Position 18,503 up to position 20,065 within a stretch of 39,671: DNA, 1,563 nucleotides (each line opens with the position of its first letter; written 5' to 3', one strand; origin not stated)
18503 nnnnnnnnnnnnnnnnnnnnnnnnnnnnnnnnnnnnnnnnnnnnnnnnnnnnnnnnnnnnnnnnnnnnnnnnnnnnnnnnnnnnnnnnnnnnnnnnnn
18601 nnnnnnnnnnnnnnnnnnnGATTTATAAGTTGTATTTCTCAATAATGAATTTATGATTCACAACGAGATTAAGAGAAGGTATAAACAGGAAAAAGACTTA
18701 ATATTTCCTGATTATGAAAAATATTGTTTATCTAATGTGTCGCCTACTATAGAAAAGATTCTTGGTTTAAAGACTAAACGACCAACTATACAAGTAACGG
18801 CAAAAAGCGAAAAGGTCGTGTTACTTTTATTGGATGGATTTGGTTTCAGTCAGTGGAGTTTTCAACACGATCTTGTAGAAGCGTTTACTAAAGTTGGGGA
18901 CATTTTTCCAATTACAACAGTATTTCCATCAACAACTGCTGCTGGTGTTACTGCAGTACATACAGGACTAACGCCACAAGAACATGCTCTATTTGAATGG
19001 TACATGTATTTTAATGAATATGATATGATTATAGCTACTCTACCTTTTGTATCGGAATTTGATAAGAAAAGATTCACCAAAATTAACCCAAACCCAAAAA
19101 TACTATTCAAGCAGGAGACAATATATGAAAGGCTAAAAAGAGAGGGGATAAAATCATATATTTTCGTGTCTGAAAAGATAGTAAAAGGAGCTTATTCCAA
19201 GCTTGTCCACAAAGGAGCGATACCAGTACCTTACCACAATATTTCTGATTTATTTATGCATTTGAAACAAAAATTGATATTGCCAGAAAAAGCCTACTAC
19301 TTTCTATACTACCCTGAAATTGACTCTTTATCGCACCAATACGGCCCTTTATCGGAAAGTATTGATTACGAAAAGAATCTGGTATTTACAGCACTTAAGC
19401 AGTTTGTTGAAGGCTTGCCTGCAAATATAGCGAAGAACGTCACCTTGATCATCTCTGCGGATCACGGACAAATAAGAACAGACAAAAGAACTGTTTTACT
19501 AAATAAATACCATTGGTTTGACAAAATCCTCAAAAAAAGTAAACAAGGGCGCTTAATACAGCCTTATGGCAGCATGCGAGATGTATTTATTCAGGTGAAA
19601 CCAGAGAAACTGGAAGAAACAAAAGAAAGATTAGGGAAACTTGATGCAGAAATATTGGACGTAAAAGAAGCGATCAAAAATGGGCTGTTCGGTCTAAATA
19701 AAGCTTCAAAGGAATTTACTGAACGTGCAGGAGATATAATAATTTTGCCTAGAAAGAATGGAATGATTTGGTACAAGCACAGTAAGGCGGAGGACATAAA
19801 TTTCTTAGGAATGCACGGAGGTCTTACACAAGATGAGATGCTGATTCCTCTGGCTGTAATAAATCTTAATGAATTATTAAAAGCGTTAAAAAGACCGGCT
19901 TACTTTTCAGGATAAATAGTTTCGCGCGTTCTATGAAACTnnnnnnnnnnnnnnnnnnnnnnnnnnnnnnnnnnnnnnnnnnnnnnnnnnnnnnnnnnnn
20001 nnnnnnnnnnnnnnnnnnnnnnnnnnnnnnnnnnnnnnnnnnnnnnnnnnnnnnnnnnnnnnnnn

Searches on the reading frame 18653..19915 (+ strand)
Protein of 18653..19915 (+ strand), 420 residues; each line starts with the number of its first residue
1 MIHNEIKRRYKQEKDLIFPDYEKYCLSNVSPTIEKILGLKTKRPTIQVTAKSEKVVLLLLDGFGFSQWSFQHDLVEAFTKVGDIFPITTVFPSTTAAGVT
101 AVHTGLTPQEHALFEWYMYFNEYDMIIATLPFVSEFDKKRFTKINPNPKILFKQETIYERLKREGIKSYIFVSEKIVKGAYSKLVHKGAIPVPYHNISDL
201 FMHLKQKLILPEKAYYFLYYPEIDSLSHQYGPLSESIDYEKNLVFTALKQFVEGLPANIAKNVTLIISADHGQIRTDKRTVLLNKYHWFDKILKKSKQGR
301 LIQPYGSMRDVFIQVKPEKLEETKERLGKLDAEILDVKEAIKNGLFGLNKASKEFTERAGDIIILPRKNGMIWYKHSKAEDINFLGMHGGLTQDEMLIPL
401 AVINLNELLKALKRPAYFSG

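Call 35: search_protein_families(library=pfam, proteins=[window:18653-19915:+], max_evalue=0.001)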
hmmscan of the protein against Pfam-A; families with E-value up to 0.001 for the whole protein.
window:18653-19915:+ (420 aa): 3 families
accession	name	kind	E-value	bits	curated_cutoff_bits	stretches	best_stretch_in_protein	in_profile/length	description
PF01663.27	Phosphodiest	-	4.3e-28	99.3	23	1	55-390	1-341/342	Type I phosphodiesterase / nucleotide pyrophosphatase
PF08665.17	PglZ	-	0.00013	22.4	25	0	192-276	94-175/179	PglZ domain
PF07352.17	Phage_Mu_Gam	-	0.00014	22.3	28.3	0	222-336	28-133/149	Bacteriophage Mu Gam like protein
